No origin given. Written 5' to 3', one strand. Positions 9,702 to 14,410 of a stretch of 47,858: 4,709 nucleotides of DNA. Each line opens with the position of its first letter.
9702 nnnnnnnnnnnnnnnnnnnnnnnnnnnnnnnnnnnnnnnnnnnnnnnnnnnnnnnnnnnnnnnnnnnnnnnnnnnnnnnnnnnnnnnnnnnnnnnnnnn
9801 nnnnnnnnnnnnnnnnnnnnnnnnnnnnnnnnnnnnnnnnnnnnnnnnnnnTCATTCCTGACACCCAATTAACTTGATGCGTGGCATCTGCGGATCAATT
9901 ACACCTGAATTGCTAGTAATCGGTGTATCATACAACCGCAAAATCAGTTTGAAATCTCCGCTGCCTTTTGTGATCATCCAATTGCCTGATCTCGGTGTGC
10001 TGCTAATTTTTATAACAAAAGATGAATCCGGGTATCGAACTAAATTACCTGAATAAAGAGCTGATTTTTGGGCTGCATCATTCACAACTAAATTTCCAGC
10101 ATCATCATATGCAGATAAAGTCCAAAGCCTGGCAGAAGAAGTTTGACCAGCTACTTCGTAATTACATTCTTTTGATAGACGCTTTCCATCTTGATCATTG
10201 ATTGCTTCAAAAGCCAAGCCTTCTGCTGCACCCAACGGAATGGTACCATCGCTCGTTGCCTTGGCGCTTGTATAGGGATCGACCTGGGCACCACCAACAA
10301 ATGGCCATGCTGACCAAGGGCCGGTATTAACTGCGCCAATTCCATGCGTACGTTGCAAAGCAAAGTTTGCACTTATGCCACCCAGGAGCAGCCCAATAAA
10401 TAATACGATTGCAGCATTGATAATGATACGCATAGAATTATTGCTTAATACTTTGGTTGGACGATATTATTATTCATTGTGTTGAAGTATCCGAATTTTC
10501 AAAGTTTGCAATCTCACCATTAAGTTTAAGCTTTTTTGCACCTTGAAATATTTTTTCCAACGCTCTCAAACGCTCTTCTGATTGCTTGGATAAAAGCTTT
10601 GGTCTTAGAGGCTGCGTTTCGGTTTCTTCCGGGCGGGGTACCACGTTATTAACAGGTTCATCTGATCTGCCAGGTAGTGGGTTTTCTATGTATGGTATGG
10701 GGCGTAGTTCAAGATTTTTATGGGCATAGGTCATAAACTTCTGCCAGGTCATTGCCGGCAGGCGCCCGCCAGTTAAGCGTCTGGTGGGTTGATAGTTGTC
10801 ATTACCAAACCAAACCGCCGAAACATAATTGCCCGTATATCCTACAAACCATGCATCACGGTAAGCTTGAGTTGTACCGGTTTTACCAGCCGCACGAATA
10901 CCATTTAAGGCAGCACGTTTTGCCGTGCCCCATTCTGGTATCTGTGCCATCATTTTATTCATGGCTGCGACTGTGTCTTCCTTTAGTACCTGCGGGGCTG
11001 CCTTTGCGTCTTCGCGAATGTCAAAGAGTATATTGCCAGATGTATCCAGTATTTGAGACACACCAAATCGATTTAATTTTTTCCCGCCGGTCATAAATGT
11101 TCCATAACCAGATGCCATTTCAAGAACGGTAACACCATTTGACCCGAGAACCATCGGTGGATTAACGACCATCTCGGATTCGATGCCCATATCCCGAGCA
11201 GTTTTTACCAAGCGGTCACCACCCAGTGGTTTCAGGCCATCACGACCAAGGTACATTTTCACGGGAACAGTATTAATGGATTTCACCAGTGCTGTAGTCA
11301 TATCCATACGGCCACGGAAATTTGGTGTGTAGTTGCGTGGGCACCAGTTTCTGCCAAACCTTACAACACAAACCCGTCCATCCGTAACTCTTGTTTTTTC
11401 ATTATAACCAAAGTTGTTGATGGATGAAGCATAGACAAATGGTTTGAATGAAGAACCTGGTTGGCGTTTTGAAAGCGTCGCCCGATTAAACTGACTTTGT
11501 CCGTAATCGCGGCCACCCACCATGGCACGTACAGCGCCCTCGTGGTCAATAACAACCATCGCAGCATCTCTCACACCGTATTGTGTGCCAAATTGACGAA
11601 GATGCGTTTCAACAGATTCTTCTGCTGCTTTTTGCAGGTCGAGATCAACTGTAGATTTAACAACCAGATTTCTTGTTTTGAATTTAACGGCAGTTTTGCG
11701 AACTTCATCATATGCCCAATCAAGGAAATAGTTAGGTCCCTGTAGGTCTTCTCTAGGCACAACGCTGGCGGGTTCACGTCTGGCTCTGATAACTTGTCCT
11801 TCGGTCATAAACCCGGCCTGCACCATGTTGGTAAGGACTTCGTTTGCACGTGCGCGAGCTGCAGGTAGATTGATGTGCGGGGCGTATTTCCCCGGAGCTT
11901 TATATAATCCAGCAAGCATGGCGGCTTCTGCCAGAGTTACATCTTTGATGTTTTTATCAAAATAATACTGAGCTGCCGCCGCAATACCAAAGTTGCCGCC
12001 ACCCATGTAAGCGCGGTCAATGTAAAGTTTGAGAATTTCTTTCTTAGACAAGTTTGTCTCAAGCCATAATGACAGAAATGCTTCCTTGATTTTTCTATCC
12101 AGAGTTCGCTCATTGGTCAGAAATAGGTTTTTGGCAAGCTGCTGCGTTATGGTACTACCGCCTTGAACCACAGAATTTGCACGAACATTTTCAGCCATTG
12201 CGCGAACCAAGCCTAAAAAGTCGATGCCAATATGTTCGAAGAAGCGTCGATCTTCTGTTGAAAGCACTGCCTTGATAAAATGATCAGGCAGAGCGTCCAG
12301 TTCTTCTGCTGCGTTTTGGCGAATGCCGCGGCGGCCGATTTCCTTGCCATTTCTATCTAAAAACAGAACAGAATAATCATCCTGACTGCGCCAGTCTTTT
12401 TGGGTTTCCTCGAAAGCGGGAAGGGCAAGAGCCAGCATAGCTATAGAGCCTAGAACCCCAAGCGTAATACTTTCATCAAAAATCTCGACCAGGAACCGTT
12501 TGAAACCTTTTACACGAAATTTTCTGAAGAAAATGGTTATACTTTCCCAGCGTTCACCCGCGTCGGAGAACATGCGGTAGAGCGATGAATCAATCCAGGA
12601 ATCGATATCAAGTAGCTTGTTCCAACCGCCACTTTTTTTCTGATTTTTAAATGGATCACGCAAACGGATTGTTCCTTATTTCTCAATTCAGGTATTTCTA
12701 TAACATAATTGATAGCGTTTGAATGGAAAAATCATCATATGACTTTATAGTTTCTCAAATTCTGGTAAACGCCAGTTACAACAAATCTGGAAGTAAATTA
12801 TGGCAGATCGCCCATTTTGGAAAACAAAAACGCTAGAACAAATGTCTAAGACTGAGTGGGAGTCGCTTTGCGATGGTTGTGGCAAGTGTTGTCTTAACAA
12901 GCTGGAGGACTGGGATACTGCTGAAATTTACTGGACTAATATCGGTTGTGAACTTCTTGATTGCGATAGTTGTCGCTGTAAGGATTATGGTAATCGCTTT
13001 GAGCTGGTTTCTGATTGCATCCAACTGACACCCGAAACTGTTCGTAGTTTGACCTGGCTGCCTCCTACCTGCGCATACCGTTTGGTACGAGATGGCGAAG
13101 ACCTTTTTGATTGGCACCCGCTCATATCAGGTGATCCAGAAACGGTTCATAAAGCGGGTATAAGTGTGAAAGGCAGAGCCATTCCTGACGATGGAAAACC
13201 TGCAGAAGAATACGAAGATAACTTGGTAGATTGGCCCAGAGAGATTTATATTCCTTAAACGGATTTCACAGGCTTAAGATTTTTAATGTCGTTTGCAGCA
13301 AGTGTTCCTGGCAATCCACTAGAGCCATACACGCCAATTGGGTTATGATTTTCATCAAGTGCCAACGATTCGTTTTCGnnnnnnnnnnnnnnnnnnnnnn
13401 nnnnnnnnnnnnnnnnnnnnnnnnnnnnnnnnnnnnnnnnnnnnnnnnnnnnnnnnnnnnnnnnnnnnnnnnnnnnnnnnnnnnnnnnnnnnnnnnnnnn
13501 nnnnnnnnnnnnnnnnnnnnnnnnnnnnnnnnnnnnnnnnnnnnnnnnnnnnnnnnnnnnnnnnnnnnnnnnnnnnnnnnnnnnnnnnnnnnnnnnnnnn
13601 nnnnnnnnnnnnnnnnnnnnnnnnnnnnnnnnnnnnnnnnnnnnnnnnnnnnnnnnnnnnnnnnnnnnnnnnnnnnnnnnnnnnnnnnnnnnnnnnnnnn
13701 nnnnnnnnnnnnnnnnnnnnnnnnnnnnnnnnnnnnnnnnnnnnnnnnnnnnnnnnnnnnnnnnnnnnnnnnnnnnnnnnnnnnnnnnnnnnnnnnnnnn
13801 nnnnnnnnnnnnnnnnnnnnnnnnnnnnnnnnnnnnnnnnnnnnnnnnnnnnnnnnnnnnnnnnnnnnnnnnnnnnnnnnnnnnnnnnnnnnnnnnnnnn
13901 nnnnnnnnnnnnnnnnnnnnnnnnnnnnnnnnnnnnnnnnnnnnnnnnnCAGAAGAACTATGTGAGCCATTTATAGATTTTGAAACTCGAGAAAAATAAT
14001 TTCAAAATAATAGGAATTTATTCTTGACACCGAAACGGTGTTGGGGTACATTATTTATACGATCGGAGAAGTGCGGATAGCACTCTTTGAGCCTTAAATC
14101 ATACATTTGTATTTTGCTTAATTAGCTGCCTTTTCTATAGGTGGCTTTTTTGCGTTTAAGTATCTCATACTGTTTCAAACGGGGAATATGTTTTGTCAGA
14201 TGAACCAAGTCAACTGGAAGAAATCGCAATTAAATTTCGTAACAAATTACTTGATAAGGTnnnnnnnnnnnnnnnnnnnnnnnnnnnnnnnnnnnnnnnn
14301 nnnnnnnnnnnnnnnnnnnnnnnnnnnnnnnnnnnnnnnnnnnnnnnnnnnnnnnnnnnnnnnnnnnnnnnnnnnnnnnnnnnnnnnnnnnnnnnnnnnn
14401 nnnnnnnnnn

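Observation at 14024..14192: GTA leader: strong-looking promoter followed by an intrinsic terminator before the first gene, either an anti-termination checkpoint or a discrete small RNA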

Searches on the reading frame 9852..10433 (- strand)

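Call 70: search_protein_families(library=pfam, proteins=[window:9852-10433:-], max_evalue=0.001)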
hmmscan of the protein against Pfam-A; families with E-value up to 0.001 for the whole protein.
window:9852-10433:- (193 aa): 1 family
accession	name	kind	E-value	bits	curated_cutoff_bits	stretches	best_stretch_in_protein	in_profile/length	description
PF06742.16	DUF1214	-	1e-16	61.9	25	1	72-170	2-110/112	Protein of unknown function (DUF1214)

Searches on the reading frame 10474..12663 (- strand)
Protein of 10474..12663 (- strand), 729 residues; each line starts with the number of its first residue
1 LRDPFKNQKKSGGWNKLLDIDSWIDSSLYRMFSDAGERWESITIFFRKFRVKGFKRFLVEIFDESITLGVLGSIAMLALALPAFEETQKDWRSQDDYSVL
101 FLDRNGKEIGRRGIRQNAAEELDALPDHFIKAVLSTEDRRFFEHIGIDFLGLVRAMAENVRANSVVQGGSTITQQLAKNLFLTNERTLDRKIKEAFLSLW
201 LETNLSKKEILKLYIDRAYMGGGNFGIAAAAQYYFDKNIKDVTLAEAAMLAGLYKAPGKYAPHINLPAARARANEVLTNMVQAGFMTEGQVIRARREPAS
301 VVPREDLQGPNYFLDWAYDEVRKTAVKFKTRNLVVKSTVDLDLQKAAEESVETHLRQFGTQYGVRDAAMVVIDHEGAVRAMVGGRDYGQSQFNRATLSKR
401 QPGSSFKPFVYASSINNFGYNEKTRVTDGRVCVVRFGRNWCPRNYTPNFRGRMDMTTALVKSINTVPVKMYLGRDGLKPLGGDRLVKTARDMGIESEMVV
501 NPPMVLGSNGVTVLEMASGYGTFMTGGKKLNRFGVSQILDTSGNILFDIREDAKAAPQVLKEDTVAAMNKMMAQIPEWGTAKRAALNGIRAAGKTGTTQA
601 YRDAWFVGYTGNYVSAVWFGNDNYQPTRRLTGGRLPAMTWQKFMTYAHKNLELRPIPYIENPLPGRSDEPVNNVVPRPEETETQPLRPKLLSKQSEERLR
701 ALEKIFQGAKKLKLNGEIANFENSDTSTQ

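Call 7: search_protein_families(library=pfam, proteins=[window:10474-12663:-], max_evalue=0.01)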
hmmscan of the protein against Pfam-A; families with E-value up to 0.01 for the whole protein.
window:10474-12663:- (729 aa): 2 families
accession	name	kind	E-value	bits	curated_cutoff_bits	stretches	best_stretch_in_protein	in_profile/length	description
PF00912.28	Transgly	-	2.4e-60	203.4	27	1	115-280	12-177/178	Transglycosylase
PF00905.27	Transpeptidase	-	2.4e-20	73.4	22.1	1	368-611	2-266/299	Penicillin binding protein transpeptidase domain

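Call 8: search_protein_families(library=ncbifam, proteins=[window:10474-12663:-], max_evalue=0.01)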
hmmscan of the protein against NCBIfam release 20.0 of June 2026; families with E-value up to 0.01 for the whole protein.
window:10474-12663:- (729 aa): 16 families
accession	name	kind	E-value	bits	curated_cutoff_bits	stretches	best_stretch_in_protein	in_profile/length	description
NF051885.1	tranpepglycosPbpC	equivalog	2.1e-173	578.3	900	1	80-661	38-607/632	multimodular transpeptidase-transglycosylase PbpC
TIGR02074.1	PBP_1a_fam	subfamily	2.3e-173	577.8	508.75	1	121-650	6-535/535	PBP1A family penicillin-binding protein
TIGR02071.1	PBP_1b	equivalog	5.3e-108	362.1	717.75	1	121-650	151-686/729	penicillin-binding protein 1B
TIGR02073.1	PBP_1c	equivalog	8.6e-98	328.8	494.2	1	96-691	9-590/728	penicillin-binding protein 1C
NF007061.0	PRK09506.1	equivalog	4.9e-85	285.9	1120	1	124-643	218-742/825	bifunctional glycosyl transferase/transpeptidase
NF011423.0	PRK14850.1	equivalog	4e-82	276.8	1275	1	124-635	164-680/764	penicillin-binding protein 1b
NF008643.0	PRK11636.1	equivalog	4.4e-82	276.6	1263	3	87-370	38-322/850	peptidoglycan glycosyltransferase/peptidoglycan DD-transpeptidase MrcA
NF038276.1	strep_PBP2A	exception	1e-70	238.8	1100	1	96-631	75-618/716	penicillin-binding protein PBP2A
NF038272.1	strep_PBP1A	exception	3.3e-65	220.6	1075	1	97-603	49-563/658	penicillin-binding protein PBP1A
NF008414.0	PRK11240.1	equivalog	5.9e-61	206.5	1121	1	126-626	73-543/774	peptidoglycan glycosyltransferase PbpC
NF038274.1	strep_PBP1B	exception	1.3e-43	149.4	1225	2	123-278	88-257/745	penicillin-binding protein PBP1B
TIGR02070.1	mono_pep_trsgly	equivalog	4.9e-43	147.2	182.65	1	120-283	58-221/224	monofunctional biosynthetic peptidoglycan transglycosylase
NF010008.0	PRK13481.1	equivalog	9.8e-33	113.6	270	1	123-292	86-261/269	glycosyltransferase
TIGR03423.1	pbp2_mrdA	equivalog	2.2e-20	72.8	455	2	507-602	433-530/593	penicillin-binding protein 2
TIGR02214.1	spoVD_pbp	equivalog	1.2e-07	30.5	688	1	508-614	405-509/636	stage V sporulation protein D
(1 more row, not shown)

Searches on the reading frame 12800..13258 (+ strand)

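Call 7: search_protein_families(library=pfam, proteins=[window:12800-13258:+], max_evalue=0.01)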
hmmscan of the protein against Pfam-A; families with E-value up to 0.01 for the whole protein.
window:12800-13258:+ (152 aa): 1 family
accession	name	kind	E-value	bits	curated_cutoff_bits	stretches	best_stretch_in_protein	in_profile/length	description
PF03692.20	CxxCxxCC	-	7.6e-11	43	23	1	24-92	2-85/85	Putative zinc- or iron-chelating domain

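Call 8: search_protein_families(library=ncbifam, proteins=[window:12800-13258:+], max_evalue=0.01)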
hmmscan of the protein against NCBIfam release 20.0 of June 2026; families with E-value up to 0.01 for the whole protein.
window:12800-13258:+ (152 aa): 11 families
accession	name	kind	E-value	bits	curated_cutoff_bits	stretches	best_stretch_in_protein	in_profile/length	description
NF003501.0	PRK05170.1-5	equivalog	7.3e-73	243.4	167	1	2-148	3-150/160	YcgN family cysteine cluster protein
NF003507.0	PRK05170.2-5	equivalog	2.2e-59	199.6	170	1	2-146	2-145/146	YcgN family cysteine cluster protein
NF003502.0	PRK05170.1-6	equivalog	1.3e-55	187.7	250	1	4-143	6-145/149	YcgN family cysteine cluster protein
NF003498.0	PRK05170.1-1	equivalog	1.1e-54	184.3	256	1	1-146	1-144/148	YcgN family cysteine cluster protein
NF003503.0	PRK05170.2-1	equivalog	5.3e-54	182.1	232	1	4-147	3-144/145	YcgN family cysteine cluster protein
NF003500.0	PRK05170.1-4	equivalog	1.5e-53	180.8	203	1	6-146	4-142/147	YcgN family cysteine cluster protein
NF003508.0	PRK05170.2-6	equivalog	2.2e-48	164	286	1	6-146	11-151/152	YcgN family cysteine cluster protein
NF003505.0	PRK05170.2-3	equivalog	6.7e-48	162.5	206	1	4-148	3-161/164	YcgN family cysteine cluster protein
NF003499.0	PRK05170.1-2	equivalog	1e-44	152.2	235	1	3-124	8-131/150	YcgN family cysteine cluster protein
NF003506.0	PRK05170.2-4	equivalog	6.9e-38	129.8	248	1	6-145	10-155/158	YcgN family cysteine cluster protein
NF003504.0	PRK05170.2-2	equivalog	3.1e-24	85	150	1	14-94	10-89/104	YcgN family cysteine cluster protein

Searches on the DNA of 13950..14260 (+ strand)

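Call 60: build_rna_model(alignment_id=A4, structure=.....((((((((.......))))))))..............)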
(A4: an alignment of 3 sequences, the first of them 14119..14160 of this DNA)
Model R1 built from alignment A4 (3 sequences, 42 columns); structure: as given.
model positions 42; base pairs 8; branch points 0; effective number of sequences 3; information 1.027 bits per position. Calibrated on 0.2 Mb of random sequence (short: E-values are rough).
structure used (alignment columns):
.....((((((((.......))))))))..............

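Call 61: search_with_rna_model(model_id=R1, sources=[window, L001, L002, L003, L127, L128, L129, L131, L132, L133, L134, L136], max_evalue=10, make_alignment=true, show_alignments=0)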
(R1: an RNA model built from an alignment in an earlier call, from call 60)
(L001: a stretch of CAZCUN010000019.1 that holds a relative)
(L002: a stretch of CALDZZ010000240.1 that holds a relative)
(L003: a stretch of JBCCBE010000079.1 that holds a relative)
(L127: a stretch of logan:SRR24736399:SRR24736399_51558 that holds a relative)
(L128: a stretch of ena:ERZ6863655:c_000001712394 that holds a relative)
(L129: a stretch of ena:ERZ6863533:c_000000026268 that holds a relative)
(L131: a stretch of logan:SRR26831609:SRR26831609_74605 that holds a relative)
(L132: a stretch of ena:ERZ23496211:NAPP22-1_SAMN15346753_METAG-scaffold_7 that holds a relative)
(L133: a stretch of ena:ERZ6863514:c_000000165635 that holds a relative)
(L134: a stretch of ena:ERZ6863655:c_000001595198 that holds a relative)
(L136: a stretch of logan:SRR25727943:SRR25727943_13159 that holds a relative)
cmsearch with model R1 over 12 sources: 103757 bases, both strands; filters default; matches with E-value up to 10: 9.
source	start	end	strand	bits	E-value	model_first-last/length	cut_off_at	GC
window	14119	14160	+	64.3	3.8e-14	1-42/42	no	0.36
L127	694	735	+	63.8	5.1e-14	1-42/42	no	0.38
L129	1126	1167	+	60.8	3.3e-13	1-42/42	no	0.31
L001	2718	2758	+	22.6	0.0063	1-42/42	no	0.32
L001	2406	2459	-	15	0.67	1-42/42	no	0.44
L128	1137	1179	+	14.3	1.1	1-42/42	no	0.4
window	23523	23540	-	13.1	2.2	1-42/42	no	0.22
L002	6657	6687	-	12.7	2.7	6-35/42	no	0.58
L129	420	464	+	12.6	3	1-42/42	no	0.24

Alignment A5: 9 matches aligned to the model, 62 columns, each read 5' to 3' on its own strand. Consensus structure (alignment columns), stored with it:
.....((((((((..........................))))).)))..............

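Call 97: search_rna_families(source=window, start=13950, end=14260, threshold=evalue, max_evalue=10)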
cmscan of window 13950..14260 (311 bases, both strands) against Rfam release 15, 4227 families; matches with E-value up to 10: 3.
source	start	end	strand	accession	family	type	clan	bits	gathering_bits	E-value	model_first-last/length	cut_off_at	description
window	14058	14151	-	RF02212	ZFAT-AS1_2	Gene; lncRNA;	-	20.7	70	0.17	114-205/205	no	ZFAT antisense RNA 1 conserved region 2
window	14046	14152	+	RF01401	rseX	Gene; sRNA;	-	20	50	3.5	1-94/94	no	rseX Hfq binding RNA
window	14147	14260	-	RF02697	LDH1_5p_UTR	Cis-reg;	-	14.1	113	8.9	1-102/102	no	LDH1 5'UTR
